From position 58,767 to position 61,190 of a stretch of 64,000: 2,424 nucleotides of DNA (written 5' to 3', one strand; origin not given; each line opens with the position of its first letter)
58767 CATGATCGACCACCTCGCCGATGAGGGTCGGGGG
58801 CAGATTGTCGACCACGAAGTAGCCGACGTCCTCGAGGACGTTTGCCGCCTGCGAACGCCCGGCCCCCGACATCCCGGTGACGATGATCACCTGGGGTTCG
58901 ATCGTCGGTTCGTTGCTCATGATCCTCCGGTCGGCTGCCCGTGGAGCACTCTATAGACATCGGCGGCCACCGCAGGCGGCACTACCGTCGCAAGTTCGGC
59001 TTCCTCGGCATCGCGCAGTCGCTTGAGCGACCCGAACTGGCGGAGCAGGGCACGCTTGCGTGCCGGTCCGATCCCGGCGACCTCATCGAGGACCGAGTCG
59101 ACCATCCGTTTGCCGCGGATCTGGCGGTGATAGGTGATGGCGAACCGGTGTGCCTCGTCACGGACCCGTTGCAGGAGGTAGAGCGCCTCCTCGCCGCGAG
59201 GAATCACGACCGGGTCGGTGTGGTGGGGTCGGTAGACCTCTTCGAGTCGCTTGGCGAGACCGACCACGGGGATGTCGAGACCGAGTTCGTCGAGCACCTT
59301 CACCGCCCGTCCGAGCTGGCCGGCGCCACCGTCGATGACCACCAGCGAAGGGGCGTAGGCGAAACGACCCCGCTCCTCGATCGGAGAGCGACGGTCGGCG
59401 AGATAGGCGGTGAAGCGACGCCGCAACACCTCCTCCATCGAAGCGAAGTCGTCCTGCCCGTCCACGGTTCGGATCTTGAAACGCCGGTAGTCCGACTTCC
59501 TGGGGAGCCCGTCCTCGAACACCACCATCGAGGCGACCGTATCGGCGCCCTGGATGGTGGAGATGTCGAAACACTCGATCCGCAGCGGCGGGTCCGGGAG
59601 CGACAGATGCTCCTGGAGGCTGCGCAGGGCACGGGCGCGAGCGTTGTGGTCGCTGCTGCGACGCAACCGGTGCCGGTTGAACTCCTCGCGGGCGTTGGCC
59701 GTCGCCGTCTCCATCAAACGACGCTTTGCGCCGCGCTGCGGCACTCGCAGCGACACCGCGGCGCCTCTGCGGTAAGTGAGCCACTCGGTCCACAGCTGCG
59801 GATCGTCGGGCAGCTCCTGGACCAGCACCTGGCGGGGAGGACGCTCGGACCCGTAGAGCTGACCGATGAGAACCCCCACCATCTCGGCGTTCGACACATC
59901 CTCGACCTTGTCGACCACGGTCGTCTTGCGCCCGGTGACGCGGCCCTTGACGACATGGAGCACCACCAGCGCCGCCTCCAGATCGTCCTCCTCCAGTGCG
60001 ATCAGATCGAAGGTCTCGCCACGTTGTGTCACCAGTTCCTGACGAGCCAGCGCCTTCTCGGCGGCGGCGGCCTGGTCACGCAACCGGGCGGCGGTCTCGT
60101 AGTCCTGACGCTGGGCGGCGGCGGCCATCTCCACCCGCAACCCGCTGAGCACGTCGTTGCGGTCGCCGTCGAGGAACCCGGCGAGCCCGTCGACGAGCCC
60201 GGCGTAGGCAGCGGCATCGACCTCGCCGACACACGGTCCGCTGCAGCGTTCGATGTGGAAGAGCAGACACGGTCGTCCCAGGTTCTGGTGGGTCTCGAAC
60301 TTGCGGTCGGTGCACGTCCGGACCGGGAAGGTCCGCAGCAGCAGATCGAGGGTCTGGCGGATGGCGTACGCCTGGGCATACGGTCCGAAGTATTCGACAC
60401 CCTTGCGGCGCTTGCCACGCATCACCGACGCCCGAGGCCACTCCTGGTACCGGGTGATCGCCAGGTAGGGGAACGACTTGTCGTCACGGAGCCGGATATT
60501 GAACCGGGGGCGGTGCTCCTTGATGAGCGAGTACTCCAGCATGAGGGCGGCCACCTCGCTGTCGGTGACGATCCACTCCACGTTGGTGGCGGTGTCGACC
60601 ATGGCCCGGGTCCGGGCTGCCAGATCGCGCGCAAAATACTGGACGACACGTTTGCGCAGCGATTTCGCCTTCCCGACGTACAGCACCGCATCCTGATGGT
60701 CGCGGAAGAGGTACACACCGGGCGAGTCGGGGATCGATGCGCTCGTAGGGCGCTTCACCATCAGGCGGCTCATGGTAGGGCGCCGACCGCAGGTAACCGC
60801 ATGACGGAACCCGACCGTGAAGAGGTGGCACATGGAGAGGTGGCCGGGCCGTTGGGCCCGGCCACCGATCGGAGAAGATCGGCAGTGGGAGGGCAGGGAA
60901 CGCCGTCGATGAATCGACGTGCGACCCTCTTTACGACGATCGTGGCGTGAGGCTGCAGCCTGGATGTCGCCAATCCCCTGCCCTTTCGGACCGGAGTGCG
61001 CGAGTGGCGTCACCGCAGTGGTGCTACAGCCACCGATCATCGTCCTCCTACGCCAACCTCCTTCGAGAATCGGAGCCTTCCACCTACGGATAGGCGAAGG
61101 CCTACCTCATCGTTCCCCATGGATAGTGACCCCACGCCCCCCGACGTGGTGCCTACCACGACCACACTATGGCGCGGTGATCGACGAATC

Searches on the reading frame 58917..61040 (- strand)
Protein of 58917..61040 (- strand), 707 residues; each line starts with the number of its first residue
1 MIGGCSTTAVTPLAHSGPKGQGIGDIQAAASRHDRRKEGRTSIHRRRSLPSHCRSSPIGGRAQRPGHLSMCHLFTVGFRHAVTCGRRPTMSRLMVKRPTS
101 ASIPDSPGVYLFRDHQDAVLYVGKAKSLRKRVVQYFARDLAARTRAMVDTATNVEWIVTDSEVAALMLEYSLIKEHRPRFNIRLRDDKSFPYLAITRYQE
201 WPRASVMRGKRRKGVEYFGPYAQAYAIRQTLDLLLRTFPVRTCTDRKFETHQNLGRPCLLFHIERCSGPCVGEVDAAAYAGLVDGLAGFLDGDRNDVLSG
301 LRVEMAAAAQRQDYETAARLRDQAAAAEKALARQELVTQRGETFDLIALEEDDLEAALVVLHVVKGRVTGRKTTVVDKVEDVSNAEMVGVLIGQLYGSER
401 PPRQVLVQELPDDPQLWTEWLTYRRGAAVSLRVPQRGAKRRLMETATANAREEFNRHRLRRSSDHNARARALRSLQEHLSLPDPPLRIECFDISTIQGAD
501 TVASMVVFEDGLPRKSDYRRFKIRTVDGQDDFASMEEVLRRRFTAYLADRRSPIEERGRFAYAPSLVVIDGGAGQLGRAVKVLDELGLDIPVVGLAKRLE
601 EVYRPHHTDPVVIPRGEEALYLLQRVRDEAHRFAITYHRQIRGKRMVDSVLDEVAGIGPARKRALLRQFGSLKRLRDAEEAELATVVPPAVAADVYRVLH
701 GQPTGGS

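Call 10: search_protein_families(library=pfam, proteins=[window:58917-61040:-])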
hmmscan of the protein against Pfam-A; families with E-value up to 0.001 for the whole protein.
window:58917-61040:- (707 aa): 6 families
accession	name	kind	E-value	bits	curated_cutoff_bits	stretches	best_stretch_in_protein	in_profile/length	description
PF08459.17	UvrC_RNaseH_dom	-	1.6e-55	187.7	22.3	1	476-635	1-159/159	UvrC RNAse H endonuclease domain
PF22920.2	UvrC_RNaseH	-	9e-30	103.4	24.3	1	344-457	2-116/116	UvrC Ribonuclease H-like domain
PF01541.30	GIY-YIG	-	1.8e-09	38.2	22.6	1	107-179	2-76/78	GIY-YIG catalytic domain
PF02151.25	UVR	-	2.4e-06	27.6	21.5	1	297-329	3-35/36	UvrB/uvrC motif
PF14520.12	HHH_5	-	8.3e-06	26.6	27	1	650-688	3-44/57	Helix-hairpin-helix domain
PF24348.1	DUF7508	-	0.0008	20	26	0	97-177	12-77/79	Domain of unknown function (DUF7508)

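Call 17: find_related_loci(query=window:58917-60770:-, collection=genome_contigs, flank=10000)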
Query window:58917-60770:- (617 aa) in genome_contigs; peptide patterns used: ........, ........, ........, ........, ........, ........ (x = any residue, [..] = any of these).
600 stretches matched a pattern (row limit reached: there are more); 600 encode a relative of the query (tblastn E <= 1e-3); the best 80 are kept; 80 distinct loci.
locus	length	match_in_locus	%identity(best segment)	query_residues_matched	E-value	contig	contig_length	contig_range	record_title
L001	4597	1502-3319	67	5-610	0e+0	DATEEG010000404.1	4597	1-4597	MAG TPA_asm: Acidimicrobiia bacterium isolate SMAG_U8727 k141_459255, whole genome shotgun sequence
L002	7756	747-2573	65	3-611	0e+0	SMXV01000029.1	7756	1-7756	MAG: Acidobacteria bacterium isolate N075bin75 k141_629631, whole genome shotgun sequence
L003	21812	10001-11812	66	7-610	0e+0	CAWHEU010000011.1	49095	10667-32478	MAG: uncultured Acidobacteriota bacterium isolate MFD00962.bin.2.52 genome assembly, contig: contig_205643, whole genome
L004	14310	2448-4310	58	3-614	0e+0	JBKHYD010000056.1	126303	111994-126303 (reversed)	MAG: Acidimicrobiia bacterium isolate N_bin.6.orig k127_407056, whole genome shotgun sequence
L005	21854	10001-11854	58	4-611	0e+0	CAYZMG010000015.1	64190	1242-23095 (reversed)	MAG TPA_asm: uncultured Acidimicrobiales bacterium isolate binchicken_co266_12 genome assembly, contig: NODE_977_length_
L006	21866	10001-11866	56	4-615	0e+0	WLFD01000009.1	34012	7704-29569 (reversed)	MAG: Actinomycetota bacterium isolate UFOp-RE-20APR16-422 RE-20APR16-422-c9, whole genome shotgun sequence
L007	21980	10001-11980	53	1-615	0e+0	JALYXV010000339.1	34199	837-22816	MAG: Actinomycetota bacterium isolate KAP bin22 SD1490-92_k127_1562218, whole genome shotgun sequence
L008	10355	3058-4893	55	1-610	0e+0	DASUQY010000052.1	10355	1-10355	MAG TPA_asm: Actinomycetota bacterium isolate SMAG_U1693 k141_467408, whole genome shotgun sequence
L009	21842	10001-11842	53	7-612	0e+0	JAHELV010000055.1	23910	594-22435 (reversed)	MAG: Nitriliruptorales bacterium isolate Ww637 NODE_5318_length_23910_cov_13.068435, whole genome shotgun sequence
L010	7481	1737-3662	50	3-610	0e+0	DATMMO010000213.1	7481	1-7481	MAG TPA_asm: Acidimicrobiales bacterium isolate SMAG_U12825 k141_1090676, whole genome shotgun sequence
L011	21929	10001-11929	52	4-610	0e+0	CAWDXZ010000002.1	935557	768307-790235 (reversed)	MAG: uncultured Acidimicrobiales bacterium isolate MFD05502.bin.1.196 genome assembly, contig: contig_14172, whole genom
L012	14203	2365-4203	54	7-598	0e+0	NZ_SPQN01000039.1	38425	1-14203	Geodermatophilus sp. DF01-2 NODE_39_length_38425_cov_170.115881, whole genome shotgun sequence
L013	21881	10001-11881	53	7-610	0e+0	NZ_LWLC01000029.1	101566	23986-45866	Saccharothrix sp. CB00851 scaffold35, whole genome shotgun sequence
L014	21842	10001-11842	54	7-596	0e+0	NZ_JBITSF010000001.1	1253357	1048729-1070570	Streptomyces sp. NPDC085946 NPDC085946_185_D2.ctg-0001, whole genome shotgun sequence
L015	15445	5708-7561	52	7-610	0e+0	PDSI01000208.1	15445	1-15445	MAG: Micrococcales bacterium isolate DOLJORAL78_68_866 DolJOral78_scaffold_16574_curated, whole genome shotgun sequence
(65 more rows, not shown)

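Call 26: find_homologous_proteins(query=window:58917-60770:-, max_evalue=1e-100)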
Query window:58917-60770:- (617 aa): 7992 proteins with E <= 1e-100 among 8000 candidates; the best 120 are listed.
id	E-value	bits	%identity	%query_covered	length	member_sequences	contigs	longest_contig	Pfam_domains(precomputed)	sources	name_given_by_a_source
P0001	0.0e+0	1363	100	100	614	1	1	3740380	PF27096.1,PF14520.13,PF02151.26,PF01541.31,PF22920.3,PF08459.18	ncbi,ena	-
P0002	0.0e+0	1103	79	100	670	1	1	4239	PF27096.1,PF02151.26,PF01541.31,PF22920.3,PF08459.18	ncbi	-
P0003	0.0e+0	1101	81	99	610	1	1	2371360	PF27096.1,PF14520.13,PF02151.26,PF01541.31,PF22920.3,PF08459.18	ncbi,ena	-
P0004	0.0e+0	1098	81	98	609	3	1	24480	PF27096.1,PF14520.13,PF02151.26,PF01541.31,PF22920.3,PF08459.18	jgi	jgi:excinuclease ABC subunit C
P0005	0.0e+0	1094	80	99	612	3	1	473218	PF27096.1,PF02151.26,PF01541.31,PF22920.3,PF08459.18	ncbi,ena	-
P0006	0.0e+0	1089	80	98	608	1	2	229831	PF27096.1,PF14520.13,PF02151.26,PF01541.31,PF22920.3,PF08459.18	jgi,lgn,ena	jgi:excinuclease ABC subunit C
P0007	0.0e+0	1085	80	98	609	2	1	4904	PF27096.1,PF14520.13,PF02151.26,PF01541.31,PF22920.3,PF08459.18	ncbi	-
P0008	0.0e+0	1084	80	99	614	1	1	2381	PF27096.1,PF14520.13,PF02151.26,PF01541.31,PF22920.3,PF08459.18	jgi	jgi:excinuclease ABC subunit C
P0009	0.0e+0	1081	80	98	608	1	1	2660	PF27096.1,PF14520.13,PF02151.26,PF01541.31,PF22920.3,PF08459.18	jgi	jgi:excinuclease ABC subunit C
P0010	0.0e+0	1081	80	98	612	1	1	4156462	PF27096.1,PF14520.13,PF02151.26,PF01541.31,PF22920.3,PF08459.18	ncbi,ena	-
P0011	0.0e+0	1081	80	98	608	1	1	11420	PF27096.1,PF14520.13,PF02151.26,PF01541.31,PF22920.3,PF08459.18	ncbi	-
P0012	0.0e+0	1079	80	99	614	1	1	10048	PF27096.1,PF14520.13,PF02151.26,PF01541.31,PF22920.3,PF08459.18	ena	-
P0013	0.0e+0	1077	80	95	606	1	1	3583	PF27096.1,PF14520.13,PF02151.26,PF01541.31,PF22920.3,PF08459.18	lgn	-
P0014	0.0e+0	1066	78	99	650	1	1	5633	PF27096.1,PF14520.13,PF02151.26,PF01541.31,PF22920.3,PF08459.18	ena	-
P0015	0.0e+0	1065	78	99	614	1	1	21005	PF27096.1,PF14520.13,PF02151.26,PF01541.31,PF22920.3,PF08459.18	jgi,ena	-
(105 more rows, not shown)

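Call 28: find_encoding_contigs(protein=P0001, flank=10000, max_places=4)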
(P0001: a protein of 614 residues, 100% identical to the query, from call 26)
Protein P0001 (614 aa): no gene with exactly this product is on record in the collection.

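Call 29: find_encoding_contigs(protein=P0003, flank=10000, max_places=3)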
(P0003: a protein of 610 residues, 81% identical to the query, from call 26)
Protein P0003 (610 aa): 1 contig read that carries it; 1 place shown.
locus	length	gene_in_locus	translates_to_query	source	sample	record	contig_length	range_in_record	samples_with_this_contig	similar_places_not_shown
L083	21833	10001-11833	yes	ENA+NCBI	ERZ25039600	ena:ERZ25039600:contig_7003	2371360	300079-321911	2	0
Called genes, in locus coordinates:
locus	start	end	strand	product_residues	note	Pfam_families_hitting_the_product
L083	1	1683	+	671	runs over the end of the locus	PF00270:DEAD (faint), PF04851:ResIII, PF17757:UvrB_inter, PF27431:UvrB_3rd, PF00271:Helicase_C, PF12344:UvrB, PF02151:UVR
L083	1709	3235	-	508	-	-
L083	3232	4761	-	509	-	-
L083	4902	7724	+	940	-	PF00005:ABC_tran (faint), PF02463:SMC_N (faint), PF03193:RsgA_GTPase (faint), PF13191:AAA_16 (faint), PF13304:AAA_21 (faint), PF13555:AAA_29 (faint), PF17760:UvrA_inter, PF17755:UvrA_DNA-bind, +1 more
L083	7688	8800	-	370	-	-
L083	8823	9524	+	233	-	PF13489:Methyltransf_23, PF08241:Methyltransf_11, PF08242:Methyltransf_12, PF13649:Methyltransf_25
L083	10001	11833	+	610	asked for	PF01541:GIY-YIG, PF27096:UvrC_M, PF02151:UVR (weak), PF22920:UvrC_RNaseH, PF08459:UvrC_RNaseH_dom, PF14520:HHH_5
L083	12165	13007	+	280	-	PF03668:RapZ-like_N, PF22740:PapZ_C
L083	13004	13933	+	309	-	PF01933:CofD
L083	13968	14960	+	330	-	PF00044:Gp_dh_N, PF02800:Gp_dh_C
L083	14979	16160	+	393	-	PF00162:PGK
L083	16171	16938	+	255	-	PF00121:TIM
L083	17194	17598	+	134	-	-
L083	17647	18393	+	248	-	PF00300:His_Phos_1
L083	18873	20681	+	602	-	PF00496:SBP_bac_5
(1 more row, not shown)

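Call 30: find_encoding_contigs(protein=P0010, flank=10000, max_places=3)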
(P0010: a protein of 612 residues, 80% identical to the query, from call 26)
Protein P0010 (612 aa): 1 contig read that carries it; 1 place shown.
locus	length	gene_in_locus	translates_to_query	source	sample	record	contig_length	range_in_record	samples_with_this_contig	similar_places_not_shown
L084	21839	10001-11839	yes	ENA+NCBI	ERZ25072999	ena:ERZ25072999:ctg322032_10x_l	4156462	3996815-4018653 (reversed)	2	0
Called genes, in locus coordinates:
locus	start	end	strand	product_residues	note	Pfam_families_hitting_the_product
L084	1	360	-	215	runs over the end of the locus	PF00072:Response_reg, PF00196:GerE, PF01022:HTH_5 (faint)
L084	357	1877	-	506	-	PF07730:HisKA_3, PF02518:HATPase_c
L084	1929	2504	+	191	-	PF01121:CoaE, PF13238:AAA_18 (faint)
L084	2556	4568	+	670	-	PF00270:DEAD (weak), PF04851:ResIII, PF13604:AAA_30 (faint), PF17757:UvrB_inter, PF27431:UvrB_3rd, PF00271:Helicase_C, PF12344:UvrB, PF02151:UVR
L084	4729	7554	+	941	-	PF00005:ABC_tran (faint), PF02463:SMC_N (faint), PF03193:RsgA_GTPase (faint), PF13191:AAA_16 (faint), PF13555:AAA_29 (faint), PF20703:nSTAND1 (faint), PF17760:UvrA_inter, PF17755:UvrA_DNA-bind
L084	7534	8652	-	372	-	-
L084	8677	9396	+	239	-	PF13489:Methyltransf_23 (weak), PF08241:Methyltransf_11, PF08242:Methyltransf_12 (weak), PF13649:Methyltransf_25 (faint)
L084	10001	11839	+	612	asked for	PF01541:GIY-YIG (weak), PF27096:UvrC_M, PF02151:UVR (weak), PF22920:UvrC_RNaseH, PF08459:UvrC_RNaseH_dom, PF14520:HHH_5 (weak)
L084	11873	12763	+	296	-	PF03668:RapZ-like_N, PF22740:PapZ_C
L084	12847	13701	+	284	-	PF01933:CofD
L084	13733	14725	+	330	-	PF00044:Gp_dh_N, PF02800:Gp_dh_C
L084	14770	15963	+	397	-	PF00162:PGK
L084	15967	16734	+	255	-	PF00121:TIM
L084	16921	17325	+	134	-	-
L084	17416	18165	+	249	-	PF00300:His_Phos_1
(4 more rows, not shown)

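Call 35: list_cluster_members(proteins=[P0001, P0003, P0010])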
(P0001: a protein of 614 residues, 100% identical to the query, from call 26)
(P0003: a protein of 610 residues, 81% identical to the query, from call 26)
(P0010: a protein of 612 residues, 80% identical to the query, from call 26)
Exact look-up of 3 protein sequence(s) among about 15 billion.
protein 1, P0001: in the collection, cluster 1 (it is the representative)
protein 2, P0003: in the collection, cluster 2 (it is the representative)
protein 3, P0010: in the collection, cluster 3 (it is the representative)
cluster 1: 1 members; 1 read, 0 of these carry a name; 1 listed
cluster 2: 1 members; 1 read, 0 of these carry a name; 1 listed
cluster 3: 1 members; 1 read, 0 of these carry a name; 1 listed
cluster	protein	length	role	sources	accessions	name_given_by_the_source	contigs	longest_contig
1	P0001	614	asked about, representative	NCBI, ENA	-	-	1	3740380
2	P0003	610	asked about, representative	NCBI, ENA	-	-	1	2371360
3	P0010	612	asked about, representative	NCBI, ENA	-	-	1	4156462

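Call 42: find_encoding_contigs(protein=P0005, flank=4000, max_places=2)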
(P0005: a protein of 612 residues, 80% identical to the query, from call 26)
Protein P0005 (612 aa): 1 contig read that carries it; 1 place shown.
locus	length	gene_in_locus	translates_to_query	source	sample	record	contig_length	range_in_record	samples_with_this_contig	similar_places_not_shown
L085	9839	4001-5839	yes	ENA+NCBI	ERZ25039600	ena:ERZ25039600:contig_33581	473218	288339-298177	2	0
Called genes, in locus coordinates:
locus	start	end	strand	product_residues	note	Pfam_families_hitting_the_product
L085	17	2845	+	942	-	PF00005:ABC_tran (faint), PF02463:SMC_N (faint), PF03193:RsgA_GTPase (faint), PF13191:AAA_16 (faint), PF13555:AAA_29 (faint), PF20703:nSTAND1 (faint), PF17760:UvrA_inter, PF17755:UvrA_DNA-bind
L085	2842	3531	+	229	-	PF13489:Methyltransf_23, PF08241:Methyltransf_11, PF08242:Methyltransf_12 (weak), PF13649:Methyltransf_25 (weak)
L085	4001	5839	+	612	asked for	PF01541:GIY-YIG, PF27096:UvrC_M, PF02151:UVR, PF22920:UvrC_RNaseH, PF08459:UvrC_RNaseH_dom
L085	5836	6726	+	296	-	PF03668:RapZ-like_N, PF22740:PapZ_C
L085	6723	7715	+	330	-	PF01933:CofD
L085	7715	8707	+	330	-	PF00044:Gp_dh_N, PF02800:Gp_dh_C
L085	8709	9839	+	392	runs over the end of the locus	PF00162:PGK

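Call 43: find_encoding_contigs(protein=P0006, flank=4000, max_places=2)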
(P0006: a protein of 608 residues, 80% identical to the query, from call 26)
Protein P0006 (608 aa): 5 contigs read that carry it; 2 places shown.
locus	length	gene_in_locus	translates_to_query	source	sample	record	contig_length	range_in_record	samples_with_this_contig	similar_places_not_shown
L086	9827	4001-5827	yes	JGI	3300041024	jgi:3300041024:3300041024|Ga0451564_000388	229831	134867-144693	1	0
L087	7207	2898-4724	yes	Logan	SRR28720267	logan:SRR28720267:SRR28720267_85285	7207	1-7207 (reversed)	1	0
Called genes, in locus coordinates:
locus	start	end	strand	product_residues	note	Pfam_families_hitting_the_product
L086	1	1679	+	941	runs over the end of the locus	PF00005:ABC_tran (faint), PF02463:SMC_N (faint), PF03193:RsgA_GTPase (faint), PF13191:AAA_16 (faint), PF13555:AAA_29 (faint), PF20703:nSTAND1 (faint), PF17760:UvrA_inter, PF17755:UvrA_DNA-bind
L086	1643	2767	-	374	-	-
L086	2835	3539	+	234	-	PF13489:Methyltransf_23 (weak), PF08241:Methyltransf_11 (weak)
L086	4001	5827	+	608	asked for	PF01541:GIY-YIG, PF27096:UvrC_M, PF02151:UVR (weak), PF22920:UvrC_RNaseH, PF08459:UvrC_RNaseH_dom, PF14520:HHH_5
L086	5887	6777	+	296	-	PF03668:RapZ-like_N, PF22740:PapZ_C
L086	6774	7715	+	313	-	PF01933:CofD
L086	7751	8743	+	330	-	PF00044:Gp_dh_N, PF02800:Gp_dh_C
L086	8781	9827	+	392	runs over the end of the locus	PF00162:PGK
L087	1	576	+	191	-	?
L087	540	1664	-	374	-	-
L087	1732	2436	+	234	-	PF13489:Methyltransf_23 (weak), PF08241:Methyltransf_11 (weak)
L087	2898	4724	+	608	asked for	PF01541:GIY-YIG, PF27096:UvrC_M, PF02151:UVR (weak), PF22920:UvrC_RNaseH, PF08459:UvrC_RNaseH_dom, PF14520:HHH_5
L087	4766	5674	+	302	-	PF03668:RapZ-like_N, PF22740:PapZ_C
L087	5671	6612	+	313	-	PF01933:CofD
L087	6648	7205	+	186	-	?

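Call 44: find_encoding_contigs(protein=P0004, flank=4000, max_places=2)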
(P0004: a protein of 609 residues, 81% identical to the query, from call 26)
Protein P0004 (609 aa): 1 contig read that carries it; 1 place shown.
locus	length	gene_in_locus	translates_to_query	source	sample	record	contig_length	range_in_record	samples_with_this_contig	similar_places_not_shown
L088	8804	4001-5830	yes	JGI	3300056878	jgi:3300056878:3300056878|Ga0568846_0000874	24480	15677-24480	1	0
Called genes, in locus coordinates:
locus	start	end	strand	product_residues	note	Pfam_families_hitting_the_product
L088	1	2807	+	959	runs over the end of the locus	PF02463:SMC_N (faint), PF03193:RsgA_GTPase (faint), PF20703:nSTAND1 (faint), PF00005:ABC_tran (faint), PF13191:AAA_16 (faint), PF13555:AAA_29 (faint), PF17760:UvrA_inter, PF17755:UvrA_DNA-bind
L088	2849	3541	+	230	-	PF13489:Methyltransf_23 (weak), PF08241:Methyltransf_11, PF08242:Methyltransf_12 (weak), PF13649:Methyltransf_25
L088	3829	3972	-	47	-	-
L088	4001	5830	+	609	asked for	PF01541:GIY-YIG (weak), PF27096:UvrC_M, PF02151:UVR, PF22920:UvrC_RNaseH, PF08459:UvrC_RNaseH_dom, PF14520:HHH_5 (weak)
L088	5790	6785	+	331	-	PF03668:RapZ-like_N, PF22740:PapZ_C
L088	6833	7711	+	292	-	PF01933:CofD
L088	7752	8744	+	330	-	PF00044:Gp_dh_N, PF02800:Gp_dh_C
